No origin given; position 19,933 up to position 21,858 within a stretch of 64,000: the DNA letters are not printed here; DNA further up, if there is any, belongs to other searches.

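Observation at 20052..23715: Expanded family of orphan sigma-70/ECF-like factors with very long C-terminal extensions (two in tandem here, a third at 2666-4336)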

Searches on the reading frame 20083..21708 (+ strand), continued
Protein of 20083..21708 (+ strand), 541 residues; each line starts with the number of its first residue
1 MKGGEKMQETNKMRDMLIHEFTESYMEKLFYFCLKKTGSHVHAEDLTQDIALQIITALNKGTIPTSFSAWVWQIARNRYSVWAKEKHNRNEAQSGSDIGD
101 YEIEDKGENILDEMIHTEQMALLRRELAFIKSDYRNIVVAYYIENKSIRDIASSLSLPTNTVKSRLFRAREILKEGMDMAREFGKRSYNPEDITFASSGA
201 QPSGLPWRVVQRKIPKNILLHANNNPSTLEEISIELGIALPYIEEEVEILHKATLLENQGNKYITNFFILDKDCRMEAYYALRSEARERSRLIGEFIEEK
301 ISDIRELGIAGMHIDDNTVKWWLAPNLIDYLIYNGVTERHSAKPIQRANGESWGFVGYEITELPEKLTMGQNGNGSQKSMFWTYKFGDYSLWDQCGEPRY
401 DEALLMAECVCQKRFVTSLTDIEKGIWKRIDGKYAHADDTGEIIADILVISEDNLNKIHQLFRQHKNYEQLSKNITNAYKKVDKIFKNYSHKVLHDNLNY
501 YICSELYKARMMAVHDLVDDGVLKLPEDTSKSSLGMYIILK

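Call 33: find_related_loci(query=window:20083-21708:+, collection=genome_contigs, flank=8000)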
Query window:20083-21708:+ (541 aa) in genome_contigs; peptide patterns used: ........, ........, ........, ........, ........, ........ (x = any residue, [..] = any of these).
90 stretches matched a pattern; 60 encode a relative of the query (tblastn E <= 1e-3); 60 distinct loci.
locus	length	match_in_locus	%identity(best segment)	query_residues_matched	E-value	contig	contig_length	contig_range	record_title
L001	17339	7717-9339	75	1-541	0e+0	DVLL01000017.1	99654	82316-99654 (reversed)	MAG TPA_asm: Candidatus Faeciplasma pullistercoris isolate CHK33-4379 CHK33__C236110_L99654_ERR2241698, whole genome sho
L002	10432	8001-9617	74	1-541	0e+0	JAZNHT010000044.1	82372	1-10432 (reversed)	MAG: Eubacteriales bacterium isolate T1900044691_TS20190157.MAGScoT_cleanbin_000002 SGB_1749_k141_1088998, whole genome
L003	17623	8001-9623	73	1-541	0e+0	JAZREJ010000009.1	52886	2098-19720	MAG: Eubacteriales bacterium isolate T1900045500_YK20190194.MAGScoT_cleanbin_000040 SGB_7490_k141_134726, whole genome s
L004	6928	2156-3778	73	1-541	0e+0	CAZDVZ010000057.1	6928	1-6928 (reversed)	MAG TPA_asm: uncultured Oscillospiraceae bacterium isolate SRP315200_co1_811 genome assembly, contig: NODE_26329_length_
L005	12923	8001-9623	72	1-541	0e+0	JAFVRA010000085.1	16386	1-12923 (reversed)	MAG: Clostridia bacterium isolate RGIG5316 Sheep_Colon-2__c509713, whole genome shotgun sequence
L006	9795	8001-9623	72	1-541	0e+0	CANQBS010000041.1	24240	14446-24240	MAG: uncultured Acetatifactor sp. isolate Lapin-001__bin5 genome assembly, contig: Lapin-001__NODE_2354_length_24240_cov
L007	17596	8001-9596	68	1-540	0e+0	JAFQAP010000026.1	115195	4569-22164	MAG: Clostridia bacterium isolate RGIG1645 Goat_Cecum-1__c539811, whole genome shotgun sequence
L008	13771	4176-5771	68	1-540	0e+0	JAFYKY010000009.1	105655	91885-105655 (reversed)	MAG: Clostridia bacterium isolate RGIG7185 Water_buffalos_Cecum-1__c333871, whole genome shotgun sequence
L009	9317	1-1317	70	103-541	0e+0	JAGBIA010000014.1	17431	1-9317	MAG: Clostridia bacterium isolate RGIG9137 Water_deer_Rectum.Co__c111459, whole genome shotgun sequence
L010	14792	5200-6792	66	2-540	0e+0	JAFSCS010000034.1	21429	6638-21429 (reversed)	MAG: Clostridia bacterium isolate RGIG3023 Goat_Rectum-3__c833372, whole genome shotgun sequence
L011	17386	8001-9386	53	1-456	4e-139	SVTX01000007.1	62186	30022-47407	MAG: Oscillospiraceae bacterium isolate SIG706 NODE_11504_length_62186_cov_2.284326, whole genome shotgun sequence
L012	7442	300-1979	45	1-540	7e-139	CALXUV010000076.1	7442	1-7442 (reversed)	MAG: uncultured Clostridia bacterium isolate E41__bin104 genome assembly, contig: E41__k127_1728939, whole genome shotgu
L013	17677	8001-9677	46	2-540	2e-138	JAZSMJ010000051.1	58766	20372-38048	MAG: Eubacteriales bacterium isolate T1900044555_TS20190021.MAGScoT_cleanbin_000009 SGB_288_k141_3564934, whole genome s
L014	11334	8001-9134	60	1-373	3e-138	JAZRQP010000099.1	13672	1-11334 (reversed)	MAG: Faecalimonas sp. isolate T1900045361_YK20190051.MAGScoT_cleanbin_000021 SGB_6817_k141_656743, whole genome shotgun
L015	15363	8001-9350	52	1-454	8e-138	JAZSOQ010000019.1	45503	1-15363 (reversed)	MAG: Eubacteriales bacterium isolate T1900044548_TS20190014.MAGScoT_cleanbin_000077 SGB_169_k141_2109057, whole genome s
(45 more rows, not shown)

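Call 42: search_protein_families(library=padloc, proteins=[window:20083-21708:+], max_evalue=0.01)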
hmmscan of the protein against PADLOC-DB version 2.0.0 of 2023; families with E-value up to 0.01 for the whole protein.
window:20083-21708:+ (541 aa): 0 families

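Call 43: find_encoding_contigs(protein=P0001, flank=8000, max_places=2)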
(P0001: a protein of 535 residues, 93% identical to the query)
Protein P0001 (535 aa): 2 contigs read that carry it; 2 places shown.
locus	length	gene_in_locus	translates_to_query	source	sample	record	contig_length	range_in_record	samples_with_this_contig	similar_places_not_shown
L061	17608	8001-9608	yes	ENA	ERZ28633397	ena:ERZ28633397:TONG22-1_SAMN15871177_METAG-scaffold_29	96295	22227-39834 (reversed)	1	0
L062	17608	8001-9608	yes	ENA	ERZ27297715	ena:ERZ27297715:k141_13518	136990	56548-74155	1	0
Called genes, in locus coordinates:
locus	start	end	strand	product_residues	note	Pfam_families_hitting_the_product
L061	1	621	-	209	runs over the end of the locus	PF10502:Peptidase_S26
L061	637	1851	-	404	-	PF01676:Metalloenzyme, PF10143:PhosphMutase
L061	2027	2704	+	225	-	-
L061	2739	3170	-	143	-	-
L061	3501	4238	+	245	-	-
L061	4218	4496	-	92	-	PF12116:SpoIIID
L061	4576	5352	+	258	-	PF08032:SpoU_sub_bind (weak), PF00588:SpoU_methylase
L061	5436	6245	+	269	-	PF03807:F420_oxidored, PF14748:P5CR_dimer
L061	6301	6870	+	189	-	-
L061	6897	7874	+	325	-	-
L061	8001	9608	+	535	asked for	PF04542:Sigma70_r2, PF08281:Sigma70_r4_2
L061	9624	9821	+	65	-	PF13560:HTH_31 (weak), PF12844:HTH_19, PF01381:HTH_3, PF13443:HTH_26 (weak)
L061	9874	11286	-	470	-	PF14691:Fer4_20, PF13738:Pyr_redox_3 (faint), PF01262:AlaDh_PNT_C (faint), PF01946:Thi4, PF00890:FAD_binding_2 (faint), PF07992:Pyr_redox_2, PF13450:NAD_binding_8, PF00070:Pyr_redox (weak), +2 more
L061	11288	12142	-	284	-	PF10418:DHODB_Fe-S_bind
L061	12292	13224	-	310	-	PF00889:EF_TS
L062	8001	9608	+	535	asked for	PF04542:Sigma70_r2, PF08281:Sigma70_r4_2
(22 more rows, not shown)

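Call 70: list_cluster_members(proteins=[P0241, window:20101-21708:+, window:22094-23668:+])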
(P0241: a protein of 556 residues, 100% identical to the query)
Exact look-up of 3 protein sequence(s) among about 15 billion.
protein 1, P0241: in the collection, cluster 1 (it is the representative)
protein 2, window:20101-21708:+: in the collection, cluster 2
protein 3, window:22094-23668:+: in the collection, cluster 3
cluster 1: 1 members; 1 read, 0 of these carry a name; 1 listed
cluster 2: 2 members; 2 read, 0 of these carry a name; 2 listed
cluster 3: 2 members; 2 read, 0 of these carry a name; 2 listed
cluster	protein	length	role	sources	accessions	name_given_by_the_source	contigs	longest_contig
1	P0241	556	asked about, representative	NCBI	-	-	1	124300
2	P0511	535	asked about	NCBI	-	-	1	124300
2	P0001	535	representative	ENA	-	-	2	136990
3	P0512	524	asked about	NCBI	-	-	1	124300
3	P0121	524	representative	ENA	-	-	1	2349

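Call 73: search_protein_families(library=phrogs, proteins=[window:20101-21708:+], max_evalue=0.01)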
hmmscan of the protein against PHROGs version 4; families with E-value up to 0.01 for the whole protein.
window:20101-21708:+ (535 aa): 4 families
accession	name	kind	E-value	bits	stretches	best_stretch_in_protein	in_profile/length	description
phrog_1740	-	transcription regulation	3.5e-20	73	1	6-171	52-216/567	RNA polymerase sigma factor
phrog_11138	-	unknown function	0.0012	20.2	1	71-169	32-137/142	-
phrog_79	-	transcription regulation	0.0013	19.4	1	63-173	31-139/156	anti-termination protein Q-like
phrog_36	-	transcription regulation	0.0099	16.5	1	84-169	93-185/220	transcriptional regulator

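Call 77: fold_search(model_id=the predicted structure, library=viral)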
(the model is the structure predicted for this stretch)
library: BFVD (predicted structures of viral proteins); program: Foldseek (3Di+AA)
matches with E <= 10: 738; with E <= 0.001: 2
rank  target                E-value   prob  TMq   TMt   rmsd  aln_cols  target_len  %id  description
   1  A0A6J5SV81            3.5e-04  1.00  0.13  0.30  19.4       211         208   17  RpoE DNA-directed RNA polymerase specialized sigma subunit, sigma24 homolog [uncultured Caudovirales phage]
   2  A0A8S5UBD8            4.1e-04  1.00  0.13  0.35  21.2       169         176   19  DNA directed RNA polymerase subunit [Podoviridae sp. ctZkC8]
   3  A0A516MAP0            1.1e-03  1.00  0.15  0.37  20.1       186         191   20  (no name in the UniProt tables at hand)
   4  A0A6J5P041            2.1e-03  1.00  0.13  0.40  14.7       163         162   20  RpoE DNA-directed RNA polymerase specialized sigma subunit, sigma24 homolog [uncultured Caudovirales phage]
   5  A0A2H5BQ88            2.3e-03  1.00  0.11  0.28  19.3       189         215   15  Uncharacterized protein [Vibrio phage Vp_R1]
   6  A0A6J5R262            2.5e-03  1.00  0.13  0.33  18.0       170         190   25  RpoE DNA-directed RNA polymerase specialized sigma subunit, sigma24 homolog [uncultured Caudovirales phage]
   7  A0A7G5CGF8            3.4e-03  1.00  0.13  0.25  17.4       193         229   13  (no name in the UniProt tables at hand)
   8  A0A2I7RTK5            3.6e-03  1.00  0.13  0.39  16.1       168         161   17  (no name in the UniProt tables at hand)
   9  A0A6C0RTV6            5.0e-03  0.99  0.12  0.12  25.2       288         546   15  (no name in the UniProt tables at hand)
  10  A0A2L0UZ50            6.3e-03  1.00  0.12  0.37  18.6       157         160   16  RNA polymerase ECF-type sigma factor [Agrobacterium phage Atu_ph04]
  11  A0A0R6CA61            7.5e-03  1.00  0.12  0.40  14.7       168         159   15  Sigma factor [Citrobacter phage CVT22]
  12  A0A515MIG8            9.1e-03  1.00  0.11  0.31  21.0       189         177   15  HTH marR-type domain-containing protein [Gordonia phage SheckWes]
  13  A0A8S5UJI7            1.2e-02  0.99  0.10  0.20  21.9       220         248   15  DNA directed RNA polymerase subunit [Siphoviridae sp. ct3gT1]
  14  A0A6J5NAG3            1.4e-02  1.00  0.14  0.32  14.6       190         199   19  Uncharacterized protein [uncultured Caudovirales phage]
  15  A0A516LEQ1            1.4e-02  1.00  0.11  0.34  16.7       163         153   16  (no name in the UniProt tables at hand)
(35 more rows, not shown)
